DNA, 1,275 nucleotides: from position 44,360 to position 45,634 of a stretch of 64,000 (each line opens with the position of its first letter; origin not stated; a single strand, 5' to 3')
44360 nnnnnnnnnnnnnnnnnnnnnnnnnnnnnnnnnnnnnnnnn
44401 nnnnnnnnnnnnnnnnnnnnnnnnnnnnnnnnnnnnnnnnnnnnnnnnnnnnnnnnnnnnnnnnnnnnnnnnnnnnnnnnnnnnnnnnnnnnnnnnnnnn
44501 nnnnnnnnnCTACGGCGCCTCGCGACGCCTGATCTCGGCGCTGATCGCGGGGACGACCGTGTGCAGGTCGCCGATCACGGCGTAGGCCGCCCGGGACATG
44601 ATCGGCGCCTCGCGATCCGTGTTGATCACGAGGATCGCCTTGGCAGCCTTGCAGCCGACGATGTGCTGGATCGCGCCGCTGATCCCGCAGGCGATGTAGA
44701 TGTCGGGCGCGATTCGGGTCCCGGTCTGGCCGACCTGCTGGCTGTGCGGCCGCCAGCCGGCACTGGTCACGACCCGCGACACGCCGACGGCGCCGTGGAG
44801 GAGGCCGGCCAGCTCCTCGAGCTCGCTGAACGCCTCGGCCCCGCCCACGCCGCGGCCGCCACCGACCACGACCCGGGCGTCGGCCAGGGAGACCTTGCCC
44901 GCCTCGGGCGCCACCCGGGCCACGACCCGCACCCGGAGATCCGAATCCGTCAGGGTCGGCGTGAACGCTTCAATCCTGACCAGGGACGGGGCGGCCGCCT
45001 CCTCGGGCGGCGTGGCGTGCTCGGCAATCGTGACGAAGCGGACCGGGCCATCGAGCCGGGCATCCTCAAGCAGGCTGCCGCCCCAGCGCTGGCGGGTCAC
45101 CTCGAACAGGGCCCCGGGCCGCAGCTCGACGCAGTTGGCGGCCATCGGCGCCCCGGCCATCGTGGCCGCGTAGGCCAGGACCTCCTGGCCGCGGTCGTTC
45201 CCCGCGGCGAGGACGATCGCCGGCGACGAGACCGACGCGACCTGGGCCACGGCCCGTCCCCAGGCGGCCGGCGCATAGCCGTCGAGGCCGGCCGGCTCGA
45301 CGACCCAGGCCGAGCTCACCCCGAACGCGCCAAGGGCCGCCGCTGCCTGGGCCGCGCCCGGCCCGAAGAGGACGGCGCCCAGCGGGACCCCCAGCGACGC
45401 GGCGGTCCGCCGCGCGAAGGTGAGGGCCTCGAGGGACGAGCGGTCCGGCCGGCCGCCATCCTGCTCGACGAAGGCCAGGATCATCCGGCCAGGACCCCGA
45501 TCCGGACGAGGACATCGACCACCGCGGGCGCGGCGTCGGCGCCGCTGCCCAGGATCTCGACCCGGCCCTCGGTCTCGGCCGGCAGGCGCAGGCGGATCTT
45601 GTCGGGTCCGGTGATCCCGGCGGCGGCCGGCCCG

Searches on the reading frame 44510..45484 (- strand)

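Call 42: search_protein_families(library=pfam, proteins=[window:44510-45484:-], max_evalue=0.001)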
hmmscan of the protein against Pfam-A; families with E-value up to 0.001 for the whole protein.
window:44510-45484:- (324 aa): 2 families
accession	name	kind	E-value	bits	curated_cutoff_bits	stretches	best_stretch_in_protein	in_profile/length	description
PF00766.25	ETF_alpha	-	4e-31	107.3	27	1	200-279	2-81/81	Electron transfer flavoprotein FAD-binding domain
PF01012.27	ETF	-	2e-24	86.9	26.7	1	3-172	2-174/181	Electron transfer flavoprotein domain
